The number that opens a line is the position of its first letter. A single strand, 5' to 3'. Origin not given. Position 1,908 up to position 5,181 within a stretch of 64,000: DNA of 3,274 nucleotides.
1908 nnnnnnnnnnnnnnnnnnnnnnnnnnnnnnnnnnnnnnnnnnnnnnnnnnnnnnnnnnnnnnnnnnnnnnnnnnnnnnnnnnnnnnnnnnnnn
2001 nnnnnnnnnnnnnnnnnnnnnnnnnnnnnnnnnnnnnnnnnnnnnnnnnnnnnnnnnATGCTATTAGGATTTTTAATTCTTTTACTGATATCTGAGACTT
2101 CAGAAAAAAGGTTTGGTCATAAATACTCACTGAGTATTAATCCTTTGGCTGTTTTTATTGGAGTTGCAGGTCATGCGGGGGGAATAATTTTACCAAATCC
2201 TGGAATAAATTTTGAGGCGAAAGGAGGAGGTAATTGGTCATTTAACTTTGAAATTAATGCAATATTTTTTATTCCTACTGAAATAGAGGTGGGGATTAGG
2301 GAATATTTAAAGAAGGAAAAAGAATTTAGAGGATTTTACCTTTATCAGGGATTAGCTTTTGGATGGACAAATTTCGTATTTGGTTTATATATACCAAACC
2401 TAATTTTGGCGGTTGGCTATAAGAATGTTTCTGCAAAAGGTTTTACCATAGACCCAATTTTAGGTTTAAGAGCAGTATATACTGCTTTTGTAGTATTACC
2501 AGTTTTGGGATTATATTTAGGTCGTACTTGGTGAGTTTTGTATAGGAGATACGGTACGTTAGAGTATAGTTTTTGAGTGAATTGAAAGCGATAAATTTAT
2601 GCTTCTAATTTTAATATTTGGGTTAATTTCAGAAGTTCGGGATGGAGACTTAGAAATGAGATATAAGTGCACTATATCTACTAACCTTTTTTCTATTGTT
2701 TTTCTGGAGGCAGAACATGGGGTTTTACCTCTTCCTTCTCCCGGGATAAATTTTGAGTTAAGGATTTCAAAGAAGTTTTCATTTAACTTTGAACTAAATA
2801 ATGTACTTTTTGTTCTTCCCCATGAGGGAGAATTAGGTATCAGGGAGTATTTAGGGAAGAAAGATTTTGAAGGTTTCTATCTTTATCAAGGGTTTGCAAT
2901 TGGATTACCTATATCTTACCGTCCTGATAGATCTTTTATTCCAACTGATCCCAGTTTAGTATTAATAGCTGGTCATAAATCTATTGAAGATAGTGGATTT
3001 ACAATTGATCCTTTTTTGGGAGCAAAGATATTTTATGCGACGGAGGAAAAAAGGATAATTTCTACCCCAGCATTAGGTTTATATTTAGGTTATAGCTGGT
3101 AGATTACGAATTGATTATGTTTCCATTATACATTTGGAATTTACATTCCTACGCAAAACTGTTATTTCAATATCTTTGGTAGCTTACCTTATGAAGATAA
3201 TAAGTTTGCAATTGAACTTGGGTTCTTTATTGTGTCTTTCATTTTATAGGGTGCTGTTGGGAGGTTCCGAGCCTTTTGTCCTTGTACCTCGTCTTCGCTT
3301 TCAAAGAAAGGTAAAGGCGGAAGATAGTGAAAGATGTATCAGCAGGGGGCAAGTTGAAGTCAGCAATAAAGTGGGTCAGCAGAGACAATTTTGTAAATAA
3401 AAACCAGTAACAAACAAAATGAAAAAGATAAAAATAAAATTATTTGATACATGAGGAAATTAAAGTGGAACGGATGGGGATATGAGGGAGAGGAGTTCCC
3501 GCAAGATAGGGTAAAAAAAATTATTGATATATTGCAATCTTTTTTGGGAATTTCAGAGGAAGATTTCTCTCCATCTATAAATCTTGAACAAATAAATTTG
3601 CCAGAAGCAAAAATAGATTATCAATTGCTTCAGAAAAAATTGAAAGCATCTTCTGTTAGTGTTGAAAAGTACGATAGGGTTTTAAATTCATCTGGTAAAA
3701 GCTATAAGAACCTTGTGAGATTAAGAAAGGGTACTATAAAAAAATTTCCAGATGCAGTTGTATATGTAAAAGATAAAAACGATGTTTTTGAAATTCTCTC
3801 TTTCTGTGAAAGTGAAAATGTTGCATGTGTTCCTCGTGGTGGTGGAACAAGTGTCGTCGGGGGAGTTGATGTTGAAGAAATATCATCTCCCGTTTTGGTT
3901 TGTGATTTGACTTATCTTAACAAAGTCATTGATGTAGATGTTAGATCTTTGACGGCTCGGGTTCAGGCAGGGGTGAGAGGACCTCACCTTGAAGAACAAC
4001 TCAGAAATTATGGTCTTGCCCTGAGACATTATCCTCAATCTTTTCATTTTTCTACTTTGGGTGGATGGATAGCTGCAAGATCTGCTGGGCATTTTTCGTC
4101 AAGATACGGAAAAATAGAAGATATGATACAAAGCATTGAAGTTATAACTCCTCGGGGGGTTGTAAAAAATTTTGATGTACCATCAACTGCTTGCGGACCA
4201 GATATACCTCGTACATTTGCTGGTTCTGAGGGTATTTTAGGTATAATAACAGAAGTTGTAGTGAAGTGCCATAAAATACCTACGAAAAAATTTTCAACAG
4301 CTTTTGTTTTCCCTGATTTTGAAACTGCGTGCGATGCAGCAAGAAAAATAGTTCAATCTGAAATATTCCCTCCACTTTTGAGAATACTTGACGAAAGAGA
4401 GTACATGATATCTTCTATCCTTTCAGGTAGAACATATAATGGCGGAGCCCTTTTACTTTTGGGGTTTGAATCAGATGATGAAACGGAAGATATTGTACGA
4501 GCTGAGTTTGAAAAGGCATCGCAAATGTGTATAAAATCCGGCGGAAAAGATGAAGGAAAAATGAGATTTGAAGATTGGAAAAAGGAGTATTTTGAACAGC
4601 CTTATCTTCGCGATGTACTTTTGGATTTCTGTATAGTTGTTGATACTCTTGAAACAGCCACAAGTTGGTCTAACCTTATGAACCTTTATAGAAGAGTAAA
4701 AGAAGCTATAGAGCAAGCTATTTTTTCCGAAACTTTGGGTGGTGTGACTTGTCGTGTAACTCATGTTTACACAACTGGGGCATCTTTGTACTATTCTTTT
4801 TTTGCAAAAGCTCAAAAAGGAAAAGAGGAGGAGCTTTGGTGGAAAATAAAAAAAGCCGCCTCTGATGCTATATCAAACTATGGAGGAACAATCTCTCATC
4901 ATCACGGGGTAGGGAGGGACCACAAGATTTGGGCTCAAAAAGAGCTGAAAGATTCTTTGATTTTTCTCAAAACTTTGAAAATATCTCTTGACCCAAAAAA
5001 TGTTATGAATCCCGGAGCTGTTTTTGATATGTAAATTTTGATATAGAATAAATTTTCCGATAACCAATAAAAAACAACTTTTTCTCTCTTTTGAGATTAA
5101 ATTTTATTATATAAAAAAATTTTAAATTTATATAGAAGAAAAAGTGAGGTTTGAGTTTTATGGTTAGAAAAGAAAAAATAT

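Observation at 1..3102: Polymorphic-toxin array at the window edge: toxin 3' end, orphan Rhs-core/toxin cassette and three paralogous small genes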

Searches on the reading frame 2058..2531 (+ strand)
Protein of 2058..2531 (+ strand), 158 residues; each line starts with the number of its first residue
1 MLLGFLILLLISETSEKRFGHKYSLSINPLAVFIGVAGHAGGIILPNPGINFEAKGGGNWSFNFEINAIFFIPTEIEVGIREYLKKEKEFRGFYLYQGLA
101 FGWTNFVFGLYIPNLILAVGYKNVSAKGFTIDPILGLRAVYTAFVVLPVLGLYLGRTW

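Call 3: search_protein_families(library=pfam, proteins=[window:2058-2531:+], max_evalue=1)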
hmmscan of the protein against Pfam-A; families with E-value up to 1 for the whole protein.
window:2058-2531:+ (158 aa): 1 family
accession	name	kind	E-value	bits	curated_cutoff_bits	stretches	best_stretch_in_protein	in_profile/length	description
PF19117.5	Mim2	-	0.1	12.7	27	1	143-158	19-34/45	Mitochondrial import 2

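Call 4: search_protein_families(library=ncbifam, proteins=[window:2058-2531:+], max_evalue=1)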
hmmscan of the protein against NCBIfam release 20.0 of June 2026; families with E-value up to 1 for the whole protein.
window:2058-2531:+ (158 aa): 0 families

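Call 15: find_homologous_proteins(query=window:2058-2531:+)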
Query window:2058-2531:+ (158 aa): 27 proteins with E <= 0.001 among 228 candidates.
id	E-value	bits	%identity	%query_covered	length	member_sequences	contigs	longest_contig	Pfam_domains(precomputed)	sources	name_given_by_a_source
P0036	1.8e-96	339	98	100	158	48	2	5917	-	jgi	jgi:hypothetical protein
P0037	8.4e-94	330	96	100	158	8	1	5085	-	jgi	jgi:hypothetical protein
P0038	6.9e-67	242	72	93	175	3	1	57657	-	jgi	jgi:hypothetical protein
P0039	6.2e-52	194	63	94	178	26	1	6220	-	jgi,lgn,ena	-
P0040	1.4e-49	186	63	94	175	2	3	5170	-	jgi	jgi:hypothetical protein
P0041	2.1e-44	169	54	99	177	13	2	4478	-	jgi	jgi:hypothetical protein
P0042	2.5e-33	133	48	100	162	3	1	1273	-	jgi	jgi:hypothetical protein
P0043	8.6e-33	132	49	100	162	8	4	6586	-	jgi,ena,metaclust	metaclust:\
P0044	4.5e-32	129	47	100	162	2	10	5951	-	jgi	jgi:hypothetical protein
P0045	7.6e-32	128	48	100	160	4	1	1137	-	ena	-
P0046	1.8e-31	127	47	99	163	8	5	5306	-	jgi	jgi:hypothetical protein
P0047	1.1e-30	125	46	100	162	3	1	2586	-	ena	-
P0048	6.6e-30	122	75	46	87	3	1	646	-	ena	-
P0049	1.6e-28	118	44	99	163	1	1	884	-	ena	-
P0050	1.2e-27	115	44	99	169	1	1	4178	-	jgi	jgi:hypothetical protein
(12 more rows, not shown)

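Call 34: predict_structure(alignment_id=A3)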
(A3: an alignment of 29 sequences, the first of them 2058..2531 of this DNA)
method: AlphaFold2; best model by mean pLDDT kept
length: 158 residues; sequences in the alignment: 29
mean_pLDDT: 76.0   pTM: 0.71
mean pLDDT of the five models: 76.0, 74.0, 73.8, 72.8, 68.6
residues with pLDDT >= 90: 28; 70-90: 81; 50-70: 39; < 50: 10
segments of 3 or more residues with pLDDT < 50: 2-4, 36-41
pLDDT, mean of each block of 10 residues (from residue 1): 54 59 78 49 67 86 84 83 81 92 59 87 89 88 79 85
secondary structure, 60 per line:
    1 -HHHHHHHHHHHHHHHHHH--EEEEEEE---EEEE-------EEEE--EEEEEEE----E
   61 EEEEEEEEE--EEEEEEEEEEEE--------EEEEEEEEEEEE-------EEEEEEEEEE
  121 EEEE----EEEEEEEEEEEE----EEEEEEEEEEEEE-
elements in order: H2-19 E22-28 E32-35 E43-46 E49-55 E60-69 E72-83 E92-103 E111-124 E129-140 E145-157
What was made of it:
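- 2058..2534 (+): Small gene 2 (158 aa). Its ATG overlaps the tip's last codons by 10 nt. Predicted 8-stranded outer-membrane barrel; candidate cognate immunity partner of the orphan tip. AF2 pLDDT 76, pTM 0.71 (call 34).
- The AF2 model has an N-terminal helix plus long strands (call 34). The N-terminal hydrophobic segment has no basic n-region and is modelled as a helix (call 34).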

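Call 38: fold_search(model_id=the predicted structure, library=pdb)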
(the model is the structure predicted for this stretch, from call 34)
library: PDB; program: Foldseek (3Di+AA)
matches with E <= 10: 822; with E <= 0.001: 1
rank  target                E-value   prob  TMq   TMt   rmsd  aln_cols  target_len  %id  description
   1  2n2l_MODEL_1_A        8.2e-04  1.00  0.49  0.50   7.0       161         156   13  NMR structure of yersinia pestis ail (attachment invasion locus) in decylphosphocholine micelles calculated wi (released 2015-07-22)
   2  3qrc_B                5.5e-03  1.00  0.51  0.52   7.0       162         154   12  The crystal structure of Ail, the attachment invasion locus protein of Yersinia pestis, in complex with the heparin an (released 2011-11-23)
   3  3qrc_A                5.8e-03  1.00  0.51  0.52   6.9       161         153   12  The crystal structure of Ail, the attachment invasion locus protein of Yersinia pestis, in complex with the heparin an (released 2011-11-23)
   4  2m06_MODEL_1_A        1.1e-02  1.00  0.47  0.50   6.2       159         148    9  NMR structure of OmpX in phopspholipid nanodiscs (released 2012-12-12)
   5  2iwv_A                1.7e-02  0.99  0.37  0.23   9.2       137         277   12  Structure of the monomeric outer membrane porin OmpG in the open and closed conformation (released 2006-08-14)
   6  9a2m_MODEL_1_A        2.4e-02  1.00  0.53  0.28   7.2       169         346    8  Model of E. coli OmpA by in-cell photo-crosslinking MS and deep learning (released 2023-02-24)
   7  2hzs_D                2.9e-02  0.16  0.16  0.13  14.3       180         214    9  Structure of the Mediator head submodule Med8C/18/20 (released 2006-09-12)
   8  3qra                  3.0e-02  0.99  0.48  0.49   8.0       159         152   11  The crystal structure of Ail, the attachment invasion locus protein of Yersinia pestis (released 2011-11-23)
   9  7pi0_O                3.2e-02  0.92  0.35  0.25  15.8       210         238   10  Unstacked compact Dunaliella PSII (released 2022-08-17)
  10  7pnk_O                3.5e-02  0.92  0.35  0.26  12.6       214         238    8  Unstacked compact Dunaliella PSII (released 2022-08-17)
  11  3jcu_O                3.5e-02  0.80  0.31  0.22  15.7       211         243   11  Cryo-EM structure of spinach PSII-LHCII supercomplex at 3.2 Angstrom resolution (released 2016-05-25)
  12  9fzc_A                5.0e-02  0.99  0.50  0.47   8.5       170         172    8  Structure of OmpA-short in complex with nanobody Nb01 (released 2024-07-17)
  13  8xjc_A                5.0e-02  0.54  0.28  0.20  13.8       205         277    6  a novel haemophore of of Riemerella anatipestifer (released 2025-06-25)
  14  8xjc_B                5.3e-02  0.51  0.28  0.20  14.4       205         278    7  a novel haemophore of of Riemerella anatipestifer (released 2025-06-25)
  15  6ehf                  5.5e-02  0.84  0.32  0.18  11.3       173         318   11  OmpT (in-vitro folded), an outer membrane protein Vibrio cholerae (trimer form) (released 2018-04-25)
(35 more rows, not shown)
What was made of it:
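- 2058..2534 (+): Foldseek top hits are Ail, OmpX and OmpA (call 38).
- On 8-stranded outer-membrane barrel (OmpX/Ail/OmpA-like): Foldseek hits Ail, OmpX and OmpA, TM about 0.5, probability 1.0 (call 38).
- Foldseek hits Ail, OmpX, OmpA, OmpW, PagP and NspA, TM about 0.5, probability 1.0 (call 38).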

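Call 57: search_protein_families(library=pfam, alignment_id=A3, max_evalue=1)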
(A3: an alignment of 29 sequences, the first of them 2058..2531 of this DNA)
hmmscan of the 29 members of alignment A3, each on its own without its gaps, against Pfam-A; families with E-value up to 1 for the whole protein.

A. member 1, window:2058-2531:+ (158 aa): 1 family
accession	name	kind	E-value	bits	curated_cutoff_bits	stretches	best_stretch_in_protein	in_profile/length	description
PF19117.5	Mim2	-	0.1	12.7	27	1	143-158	19-34/45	Mitochondrial import 2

B. families by the number of members that match (of 29 scanned): 6 families
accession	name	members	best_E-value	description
PF13119.11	DUF3973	4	0.03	Domain of unknown function (DUF3973)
PF08566.15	Pam17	3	0.006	Mitochondrial import protein Pam17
PF19117.5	Mim2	3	0.1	Mitochondrial import 2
PF12099.14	DUF3575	1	0.0011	Protein of unknown function (DUF3575)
PF09701.15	Cas_Cmr5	1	0.32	CRISPR-associated protein (Cas_Cmr5)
PF15194.11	TMEM191C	1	0.33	TMEM191C family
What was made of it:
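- On 8-stranded outer-membrane barrel (OmpX/Ail/OmpA-like): One member gives a weak DUF3575 hit at E 0.0011 (call 57).
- No Pfam outer-membrane family is matched, apart from one weak DUF3575 hit (call 57).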

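Call 58: search_solved_structures(query=A3, max_evalue=10)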
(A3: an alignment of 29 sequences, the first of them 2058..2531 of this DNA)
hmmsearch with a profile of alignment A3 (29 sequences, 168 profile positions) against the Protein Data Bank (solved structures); distinct sequences matched with E-value up to 10: 0.
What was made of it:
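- On 8-stranded outer-membrane barrel (OmpX/Ail/OmpA-like): No PDB sequence hit (call 58).
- Tried and rejected: Pfam, NCBIfam and PDB sequence searches of the small family gave nothing (calls 3, 4, 57, 58).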

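Call 59: find_homologous_proteins(query=A3, max_evalue=0.001)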
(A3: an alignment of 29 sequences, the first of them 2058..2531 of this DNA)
Query A3 (29 sequences) (158 aa, profile of the alignment): 61 proteins with E <= 0.001 among 8000 candidates.
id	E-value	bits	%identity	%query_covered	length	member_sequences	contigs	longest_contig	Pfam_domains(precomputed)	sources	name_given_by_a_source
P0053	4.5e-72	259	44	99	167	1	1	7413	-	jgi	jgi:hypothetical protein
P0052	1.2e-71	258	45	87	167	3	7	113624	-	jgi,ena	-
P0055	2.7e-71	257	40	99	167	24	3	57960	-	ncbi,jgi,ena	ncbi:MAG: hypothetical protein ACO2PO_20790 [Candidatus Calescibacterium sp.]|jgi:hypothetical prote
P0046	4.2e-71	256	47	99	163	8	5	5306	-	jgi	jgi:hypothetical protein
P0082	1.0e-70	255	42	99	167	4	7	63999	-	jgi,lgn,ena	jgi:hypothetical protein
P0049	2.0e-70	254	44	99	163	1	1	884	-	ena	-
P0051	2.4e-69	250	44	100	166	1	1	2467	-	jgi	jgi:hypothetical protein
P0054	2.5e-69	250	44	99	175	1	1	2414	-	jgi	jgi:hypothetical protein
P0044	1.4e-68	248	47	100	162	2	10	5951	-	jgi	jgi:hypothetical protein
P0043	1.5e-68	248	49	100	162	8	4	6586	-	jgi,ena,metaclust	metaclust:\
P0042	6.3e-68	246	48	100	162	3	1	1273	-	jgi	jgi:hypothetical protein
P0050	2.9e-67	244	44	99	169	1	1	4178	-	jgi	jgi:hypothetical protein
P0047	1.0e-66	242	46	100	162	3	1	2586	-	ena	-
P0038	1.1e-65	238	72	93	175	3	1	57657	-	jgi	jgi:hypothetical protein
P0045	6.7e-63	229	48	100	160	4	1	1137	-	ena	-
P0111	7.1e-28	115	35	91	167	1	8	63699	-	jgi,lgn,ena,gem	-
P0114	3.2e-25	107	40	85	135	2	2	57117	-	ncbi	-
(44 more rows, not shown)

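Call 60: find_encoding_contigs(protein=P0111, flank=8000, max_places=3)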
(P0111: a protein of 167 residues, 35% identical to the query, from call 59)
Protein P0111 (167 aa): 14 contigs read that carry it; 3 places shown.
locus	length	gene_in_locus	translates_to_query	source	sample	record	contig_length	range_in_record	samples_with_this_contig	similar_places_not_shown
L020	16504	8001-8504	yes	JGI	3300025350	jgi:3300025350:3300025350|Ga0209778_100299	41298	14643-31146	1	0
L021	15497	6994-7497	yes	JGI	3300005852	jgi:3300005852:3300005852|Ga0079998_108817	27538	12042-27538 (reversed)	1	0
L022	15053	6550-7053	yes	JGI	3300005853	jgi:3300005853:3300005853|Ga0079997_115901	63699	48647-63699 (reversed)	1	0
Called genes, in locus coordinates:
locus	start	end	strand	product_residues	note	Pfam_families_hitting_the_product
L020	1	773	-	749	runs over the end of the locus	PF03460:NIR_SIR_ferr, PF01077:NIR_SIR, PF03460:NIR_SIR_ferr, PF01077:NIR_SIR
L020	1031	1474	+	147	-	-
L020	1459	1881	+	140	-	PF01609:DDE_Tnp_1, PF13612:DDE_Tnp_1_3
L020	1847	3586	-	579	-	-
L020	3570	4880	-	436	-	-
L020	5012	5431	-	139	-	-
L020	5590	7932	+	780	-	PF04851:ResIII, PF00270:DEAD, PF00271:Helicase_C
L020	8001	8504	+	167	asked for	-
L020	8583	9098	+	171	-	-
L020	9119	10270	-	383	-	PF01861:BpsA_C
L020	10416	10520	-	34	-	-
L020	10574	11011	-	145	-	PF02654:CobS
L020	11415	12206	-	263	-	PF00318:Ribosomal_S2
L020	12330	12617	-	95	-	-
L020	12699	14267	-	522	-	PF17874:TPR_MalT (faint), PF25058:ARM_TT21 (faint), PF13428:TPR_14 (faint), PF01535:PPR (faint), PF12895:ANAPC3 (faint), PF13432:TPR_16 (faint), PF14559:TPR_19 (faint), PF25062:ARM_TT21_N (faint), +9 more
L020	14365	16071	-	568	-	PF02771:Acyl-CoA_dh_N, PF02770:Acyl-CoA_dh_M, PF00441:Acyl-CoA_dh_1, PF08028:Acyl-CoA_dh_2, PF22924:ACOX_C_alpha1 (faint), PF21263:Acyl-CoA-dh_C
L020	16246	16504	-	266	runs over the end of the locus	PF08543:Phos_pyr_kin, PF00294:PfkB (weak)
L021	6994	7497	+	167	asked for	-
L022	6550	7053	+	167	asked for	-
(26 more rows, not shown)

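Call 61: find_encoding_contigs(protein=P0114, flank=8000, max_places=3)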
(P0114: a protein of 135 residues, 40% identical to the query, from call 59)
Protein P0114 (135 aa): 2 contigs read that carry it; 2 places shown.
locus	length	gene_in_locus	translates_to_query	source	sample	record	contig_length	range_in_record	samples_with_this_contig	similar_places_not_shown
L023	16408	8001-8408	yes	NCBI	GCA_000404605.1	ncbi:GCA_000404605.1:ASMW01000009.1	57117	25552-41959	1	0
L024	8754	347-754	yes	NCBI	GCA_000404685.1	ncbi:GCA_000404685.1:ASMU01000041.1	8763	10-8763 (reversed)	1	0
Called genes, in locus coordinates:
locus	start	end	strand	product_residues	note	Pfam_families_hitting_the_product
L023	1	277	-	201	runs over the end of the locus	PF00889:EF_TS, PF28540:UBA_UBAP2 (weak), PF14555:UBA_4 (faint)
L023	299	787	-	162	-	PF00466:Ribosomal_L10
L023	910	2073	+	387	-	PF04551:GcpE, PF26540:GcpE_C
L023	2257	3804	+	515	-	PF00672:HAMP, PF00015:MCPsignal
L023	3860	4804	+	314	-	PF01370:Epimerase, PF04321:RmlD_sub_bind, PF07993:NAD_binding_4 (faint), PF16363:GDP_Man_Dehyd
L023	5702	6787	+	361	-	PF00296:Bac_luciferase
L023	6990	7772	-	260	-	-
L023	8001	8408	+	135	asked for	-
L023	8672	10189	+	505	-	PF00158:Sigma54_activat, PF14532:Sigma54_activ_2, PF07724:AAA_2 (faint), PF07728:AAA_5 (weak), PF25601:AAA_lid_14, PF02954:HTH_8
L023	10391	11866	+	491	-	PF03951:Gln-synt_N, PF00120:Gln-synt_C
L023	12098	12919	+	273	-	-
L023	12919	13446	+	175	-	PF13185:GAF_2, PF01590:GAF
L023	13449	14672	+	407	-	PF00909:Ammonium_transp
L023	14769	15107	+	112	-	PF00543:P-II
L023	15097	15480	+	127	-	-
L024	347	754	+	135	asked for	-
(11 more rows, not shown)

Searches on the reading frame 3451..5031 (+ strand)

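Call 3: search_protein_families(library=pfam, proteins=[window:3451-5031:+], max_evalue=1)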
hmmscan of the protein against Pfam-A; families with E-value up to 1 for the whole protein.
window:3451-5031:+ (527 aa): 3 families
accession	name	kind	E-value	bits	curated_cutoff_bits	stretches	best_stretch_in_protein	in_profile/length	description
PF02913.24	FAD-oxidase_C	-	4.9e-39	135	21.2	1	278-523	3-247/248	FAD linked oxidases, C-terminal domain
PF01565.28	FAD_binding_4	-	1.2e-34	119.4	26.4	1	100-240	1-137/139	FAD binding domain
PF11649.13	T4_neck-protein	-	0.072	12.8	25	1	1-61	169-228/278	Virus neck protein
